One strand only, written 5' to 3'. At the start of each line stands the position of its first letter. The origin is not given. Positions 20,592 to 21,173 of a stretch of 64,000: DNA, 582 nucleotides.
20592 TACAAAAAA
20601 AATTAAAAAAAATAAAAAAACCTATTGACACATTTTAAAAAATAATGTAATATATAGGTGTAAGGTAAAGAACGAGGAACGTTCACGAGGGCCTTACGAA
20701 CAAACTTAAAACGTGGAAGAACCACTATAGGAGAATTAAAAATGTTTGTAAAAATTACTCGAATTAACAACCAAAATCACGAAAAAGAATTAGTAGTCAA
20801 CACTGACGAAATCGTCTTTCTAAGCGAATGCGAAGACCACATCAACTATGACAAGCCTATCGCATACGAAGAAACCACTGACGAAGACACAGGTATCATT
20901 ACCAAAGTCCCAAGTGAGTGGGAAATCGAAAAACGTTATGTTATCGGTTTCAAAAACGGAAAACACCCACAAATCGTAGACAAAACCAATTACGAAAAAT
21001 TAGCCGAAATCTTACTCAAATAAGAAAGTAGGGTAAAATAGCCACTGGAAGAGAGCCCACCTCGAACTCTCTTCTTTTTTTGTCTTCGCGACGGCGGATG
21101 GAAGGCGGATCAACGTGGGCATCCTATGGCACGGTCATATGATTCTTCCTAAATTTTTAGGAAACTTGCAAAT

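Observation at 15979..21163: Conserved 18 bp palindrome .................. upstream of three early promoters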

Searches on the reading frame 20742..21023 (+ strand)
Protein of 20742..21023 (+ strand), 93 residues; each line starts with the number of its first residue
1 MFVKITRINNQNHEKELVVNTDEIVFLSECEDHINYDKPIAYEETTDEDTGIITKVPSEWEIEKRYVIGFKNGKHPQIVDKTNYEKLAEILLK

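Call 25: find_related_loci(query=A1, collection=metagenome_contigs, flank=10000)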
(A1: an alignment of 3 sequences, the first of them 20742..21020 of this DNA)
Query A1 (93 aa) in metagenome_contigs; peptide patterns used: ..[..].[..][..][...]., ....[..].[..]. (x = any residue, [..] = any of these).
533 stretches matched a pattern; 5 encode a relative of the query (tblastn E <= 1e-3); 5 distinct loci.
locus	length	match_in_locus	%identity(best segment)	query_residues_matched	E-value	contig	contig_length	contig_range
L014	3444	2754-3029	84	1-92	1e-52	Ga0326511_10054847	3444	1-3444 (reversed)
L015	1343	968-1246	70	1-93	1e-45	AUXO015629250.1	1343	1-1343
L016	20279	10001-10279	70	1-93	5e-41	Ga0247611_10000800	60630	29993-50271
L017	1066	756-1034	56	1-93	2e-35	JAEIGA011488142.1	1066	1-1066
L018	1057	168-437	61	1-93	3e-30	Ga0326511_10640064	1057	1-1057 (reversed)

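Call 26: find_related_loci(query=A1, collection=viral_contigs, flank=10000)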
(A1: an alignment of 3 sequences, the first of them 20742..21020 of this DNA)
Query A1 (93 aa) in viral_contigs; peptide patterns used: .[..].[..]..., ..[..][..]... (x = any residue, [..] = any of these).
80 stretches matched a pattern; 2 encode a relative of the query (tblastn E <= 1e-3); 2 distinct loci.
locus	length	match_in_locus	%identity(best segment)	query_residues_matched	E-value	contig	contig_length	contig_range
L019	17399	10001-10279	70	1-93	2e-44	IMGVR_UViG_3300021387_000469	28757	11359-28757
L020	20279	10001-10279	70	1-93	6e-41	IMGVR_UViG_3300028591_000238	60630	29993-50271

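Call 34: search_protein_families(library=pfam, max_evalue=0.01, proteins=[window:20742-21023:+])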
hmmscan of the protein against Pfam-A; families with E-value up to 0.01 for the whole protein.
window:20742-21023:+ (93 aa): 0 families

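Call 56: find_encoding_contigs(protein=window:20742-21023:+, flank=10000, max_places=6)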
Protein window:20742-21023:+ (93 aa): 3 contigs read that carry it; 2 places shown.
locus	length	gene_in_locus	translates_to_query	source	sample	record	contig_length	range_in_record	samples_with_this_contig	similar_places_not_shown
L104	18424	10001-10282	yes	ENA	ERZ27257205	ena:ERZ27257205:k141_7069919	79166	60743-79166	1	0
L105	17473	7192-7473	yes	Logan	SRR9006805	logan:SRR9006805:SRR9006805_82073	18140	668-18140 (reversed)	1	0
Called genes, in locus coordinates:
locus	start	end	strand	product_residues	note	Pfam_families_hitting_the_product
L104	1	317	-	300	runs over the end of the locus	-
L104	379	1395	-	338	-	PF07453:NUMOD1 (faint)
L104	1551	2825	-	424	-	-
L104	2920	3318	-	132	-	-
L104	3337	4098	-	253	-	-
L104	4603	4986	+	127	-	-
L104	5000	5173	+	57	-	PF14192:DUF4314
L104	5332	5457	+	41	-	-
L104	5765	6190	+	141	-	-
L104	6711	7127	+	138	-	-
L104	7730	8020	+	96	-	-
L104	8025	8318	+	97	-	-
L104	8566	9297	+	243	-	PF02481:DNA_processg_A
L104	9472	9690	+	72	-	-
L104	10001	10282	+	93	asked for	-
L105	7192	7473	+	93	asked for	-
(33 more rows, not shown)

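Call 66: find_homologous_proteins(query=A1, max_evalue=0.00001)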
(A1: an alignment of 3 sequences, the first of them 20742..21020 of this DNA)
Query A1 (3 sequences) (93 aa, profile of the alignment): 83 proteins with E <= 0.00001 among 97 candidates.
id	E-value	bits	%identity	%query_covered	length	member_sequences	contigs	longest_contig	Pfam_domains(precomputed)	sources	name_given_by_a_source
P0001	3.5e-51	189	99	100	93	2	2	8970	-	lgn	-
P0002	3.2e-50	186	71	99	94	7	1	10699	-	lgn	-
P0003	5.5e-50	185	70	100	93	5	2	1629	-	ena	-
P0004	1.8e-49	183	73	100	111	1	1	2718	-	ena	-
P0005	4.5e-48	179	70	100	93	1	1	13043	-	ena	-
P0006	2.0e-47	177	80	100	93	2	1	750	-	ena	-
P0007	3.8e-46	173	75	100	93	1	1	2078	-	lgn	-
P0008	3.3e-44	167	66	99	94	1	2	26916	-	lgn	-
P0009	4.3e-44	166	66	100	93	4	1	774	-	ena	-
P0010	4.6e-44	166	68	100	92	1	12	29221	-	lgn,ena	-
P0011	2.6e-43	164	78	99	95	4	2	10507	-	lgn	-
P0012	4.6e-43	163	61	99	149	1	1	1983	-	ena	-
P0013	6.5e-43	162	63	100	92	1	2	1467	-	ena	-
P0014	3.6e-42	160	63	100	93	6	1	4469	-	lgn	-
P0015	3.4e-41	157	70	100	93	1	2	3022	-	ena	-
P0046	1.1e-35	139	56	98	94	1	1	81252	-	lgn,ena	-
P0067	1.8e-33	132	59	100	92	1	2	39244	-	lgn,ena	-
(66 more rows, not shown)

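Call 67: find_encoding_contigs(protein=P0046, flank=10000, max_places=2)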
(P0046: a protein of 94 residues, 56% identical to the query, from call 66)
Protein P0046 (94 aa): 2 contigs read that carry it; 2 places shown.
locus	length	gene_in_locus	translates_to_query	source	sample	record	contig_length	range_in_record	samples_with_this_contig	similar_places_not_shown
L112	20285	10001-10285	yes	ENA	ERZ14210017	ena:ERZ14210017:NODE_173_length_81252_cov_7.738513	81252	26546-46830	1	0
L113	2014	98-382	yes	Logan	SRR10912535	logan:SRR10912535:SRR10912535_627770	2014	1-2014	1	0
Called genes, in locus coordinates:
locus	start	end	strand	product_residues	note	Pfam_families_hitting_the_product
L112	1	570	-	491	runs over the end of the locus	-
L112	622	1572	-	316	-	-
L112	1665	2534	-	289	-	-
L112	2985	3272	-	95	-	PF07463:NUMOD4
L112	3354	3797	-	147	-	-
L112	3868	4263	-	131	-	-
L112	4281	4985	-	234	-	-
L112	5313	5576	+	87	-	-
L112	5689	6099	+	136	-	-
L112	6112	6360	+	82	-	-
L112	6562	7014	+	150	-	-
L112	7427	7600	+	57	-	-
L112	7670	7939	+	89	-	-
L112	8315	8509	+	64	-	-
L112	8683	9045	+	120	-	-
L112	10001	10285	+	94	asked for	-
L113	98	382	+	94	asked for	-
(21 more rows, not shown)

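Call 68: find_encoding_contigs(protein=P0067, flank=10000, max_places=2)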
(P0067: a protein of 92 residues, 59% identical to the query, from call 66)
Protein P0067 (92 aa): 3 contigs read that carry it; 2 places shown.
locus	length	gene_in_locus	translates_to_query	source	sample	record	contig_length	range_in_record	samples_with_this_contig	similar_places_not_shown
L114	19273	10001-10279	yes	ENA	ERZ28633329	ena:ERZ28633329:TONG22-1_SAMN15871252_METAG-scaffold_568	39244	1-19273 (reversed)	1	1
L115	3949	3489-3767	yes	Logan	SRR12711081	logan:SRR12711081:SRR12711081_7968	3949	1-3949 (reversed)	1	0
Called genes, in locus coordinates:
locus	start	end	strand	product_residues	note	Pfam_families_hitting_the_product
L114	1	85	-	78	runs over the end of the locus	-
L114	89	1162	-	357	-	-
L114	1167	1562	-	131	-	-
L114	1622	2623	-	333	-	-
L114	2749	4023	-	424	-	-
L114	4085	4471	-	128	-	-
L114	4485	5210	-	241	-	-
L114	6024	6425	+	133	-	-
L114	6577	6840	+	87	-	-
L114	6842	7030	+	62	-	-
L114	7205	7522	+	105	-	-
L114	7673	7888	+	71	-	-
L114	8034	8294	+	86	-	-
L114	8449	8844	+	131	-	-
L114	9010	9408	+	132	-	-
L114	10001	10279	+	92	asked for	-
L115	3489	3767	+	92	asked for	-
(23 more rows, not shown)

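Call 69: find_encoding_contigs(protein=P0010, flank=10000, max_places=3)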
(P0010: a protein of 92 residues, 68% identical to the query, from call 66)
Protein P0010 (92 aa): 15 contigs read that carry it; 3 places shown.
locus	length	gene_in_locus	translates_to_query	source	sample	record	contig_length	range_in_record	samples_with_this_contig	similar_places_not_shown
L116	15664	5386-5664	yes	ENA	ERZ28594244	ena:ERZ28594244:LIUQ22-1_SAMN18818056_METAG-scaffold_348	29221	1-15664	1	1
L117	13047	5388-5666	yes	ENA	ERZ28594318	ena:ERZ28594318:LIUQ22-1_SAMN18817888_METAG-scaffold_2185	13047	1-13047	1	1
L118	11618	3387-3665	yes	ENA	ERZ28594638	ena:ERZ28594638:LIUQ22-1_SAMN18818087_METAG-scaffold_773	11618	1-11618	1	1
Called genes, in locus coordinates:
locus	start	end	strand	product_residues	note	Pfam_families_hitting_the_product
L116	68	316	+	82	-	-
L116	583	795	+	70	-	-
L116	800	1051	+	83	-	-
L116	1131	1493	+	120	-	-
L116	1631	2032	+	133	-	-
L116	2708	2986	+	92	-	-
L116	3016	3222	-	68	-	-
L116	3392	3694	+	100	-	-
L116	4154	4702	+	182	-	-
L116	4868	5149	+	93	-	-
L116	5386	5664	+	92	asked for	-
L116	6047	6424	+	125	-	-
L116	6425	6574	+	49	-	-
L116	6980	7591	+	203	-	PF17338:GP88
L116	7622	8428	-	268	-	-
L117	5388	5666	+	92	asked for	-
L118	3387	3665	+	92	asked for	-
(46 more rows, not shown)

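Call 70: find_encoding_contigs(protein=P0008, flank=10000, max_places=2)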
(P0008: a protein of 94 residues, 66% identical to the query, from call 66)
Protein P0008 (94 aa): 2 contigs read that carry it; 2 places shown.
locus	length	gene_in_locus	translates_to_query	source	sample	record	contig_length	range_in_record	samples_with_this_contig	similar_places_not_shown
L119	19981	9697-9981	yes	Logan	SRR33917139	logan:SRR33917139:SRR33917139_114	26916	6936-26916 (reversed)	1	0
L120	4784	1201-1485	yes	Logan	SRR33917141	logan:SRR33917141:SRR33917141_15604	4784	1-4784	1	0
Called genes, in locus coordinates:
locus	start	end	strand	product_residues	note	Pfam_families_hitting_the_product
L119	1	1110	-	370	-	?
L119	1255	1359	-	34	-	-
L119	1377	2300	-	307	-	-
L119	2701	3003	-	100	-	-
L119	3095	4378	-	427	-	-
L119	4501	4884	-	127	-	-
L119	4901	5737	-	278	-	-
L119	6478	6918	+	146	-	-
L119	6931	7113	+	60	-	-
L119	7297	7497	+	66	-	-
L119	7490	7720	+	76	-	-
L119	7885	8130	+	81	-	-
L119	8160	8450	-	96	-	-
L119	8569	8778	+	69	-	-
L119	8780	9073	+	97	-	-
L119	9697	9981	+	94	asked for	-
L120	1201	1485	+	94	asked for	-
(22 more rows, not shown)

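Call 81: search_protein_families(library=phrogs, max_evalue=0.001, proteins=[window:20742-21023:+])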
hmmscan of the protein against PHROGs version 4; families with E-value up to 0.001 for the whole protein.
window:20742-21023:+ (93 aa): 0 families

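Call 92: find_encoding_contigs(protein=P0011, flank=10000, max_places=2)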
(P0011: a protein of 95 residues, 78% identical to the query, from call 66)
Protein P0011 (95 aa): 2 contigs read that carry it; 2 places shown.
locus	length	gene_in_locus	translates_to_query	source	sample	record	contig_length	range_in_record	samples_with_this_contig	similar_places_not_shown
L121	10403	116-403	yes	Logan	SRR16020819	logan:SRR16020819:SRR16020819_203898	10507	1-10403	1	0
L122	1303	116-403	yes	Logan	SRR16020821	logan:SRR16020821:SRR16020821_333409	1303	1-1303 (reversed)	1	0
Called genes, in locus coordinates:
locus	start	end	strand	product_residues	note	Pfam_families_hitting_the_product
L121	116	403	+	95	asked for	-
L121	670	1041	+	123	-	-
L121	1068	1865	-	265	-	-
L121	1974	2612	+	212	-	-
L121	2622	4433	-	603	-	-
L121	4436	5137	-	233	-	-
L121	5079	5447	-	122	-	-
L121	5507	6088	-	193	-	-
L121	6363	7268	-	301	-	-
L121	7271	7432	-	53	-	-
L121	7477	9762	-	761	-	PF13671:AAA_33, PF00149:Metallophos, PF09511:RNA_lig_T4_1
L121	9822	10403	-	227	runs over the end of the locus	?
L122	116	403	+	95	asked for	-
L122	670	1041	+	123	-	-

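Call 93: find_encoding_contigs(protein=P0002, flank=10000, max_places=2)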
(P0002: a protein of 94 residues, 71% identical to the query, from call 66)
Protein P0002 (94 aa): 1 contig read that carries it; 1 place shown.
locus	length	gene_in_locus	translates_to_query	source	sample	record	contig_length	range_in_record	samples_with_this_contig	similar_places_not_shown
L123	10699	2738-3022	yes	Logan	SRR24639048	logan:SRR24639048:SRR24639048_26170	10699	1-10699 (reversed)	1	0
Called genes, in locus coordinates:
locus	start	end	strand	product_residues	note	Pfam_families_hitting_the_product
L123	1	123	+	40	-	?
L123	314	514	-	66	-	-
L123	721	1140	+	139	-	-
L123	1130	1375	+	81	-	-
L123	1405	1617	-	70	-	-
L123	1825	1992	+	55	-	-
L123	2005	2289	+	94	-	-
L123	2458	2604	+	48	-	-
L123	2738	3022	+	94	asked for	-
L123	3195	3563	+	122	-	-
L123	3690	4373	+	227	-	-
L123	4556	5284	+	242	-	PF02481:DNA_processg_A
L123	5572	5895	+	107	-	-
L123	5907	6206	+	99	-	-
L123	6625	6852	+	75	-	-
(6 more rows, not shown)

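Call 94: find_encoding_contigs(protein=P0005, flank=10000, max_places=2)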
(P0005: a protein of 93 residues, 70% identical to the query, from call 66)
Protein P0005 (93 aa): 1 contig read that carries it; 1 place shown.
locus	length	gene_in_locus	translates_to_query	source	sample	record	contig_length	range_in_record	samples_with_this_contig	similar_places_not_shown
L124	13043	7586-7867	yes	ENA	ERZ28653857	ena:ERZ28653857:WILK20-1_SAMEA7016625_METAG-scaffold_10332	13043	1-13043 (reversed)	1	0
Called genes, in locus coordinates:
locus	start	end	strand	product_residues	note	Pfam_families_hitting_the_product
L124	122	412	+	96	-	-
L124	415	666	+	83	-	-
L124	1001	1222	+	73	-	-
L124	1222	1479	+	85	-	-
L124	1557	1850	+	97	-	-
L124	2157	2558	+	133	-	-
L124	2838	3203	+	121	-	-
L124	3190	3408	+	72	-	-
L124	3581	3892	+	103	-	-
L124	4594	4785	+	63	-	-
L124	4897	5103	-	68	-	-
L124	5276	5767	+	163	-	-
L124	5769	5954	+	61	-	-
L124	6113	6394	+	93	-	-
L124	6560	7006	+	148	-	-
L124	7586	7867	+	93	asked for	-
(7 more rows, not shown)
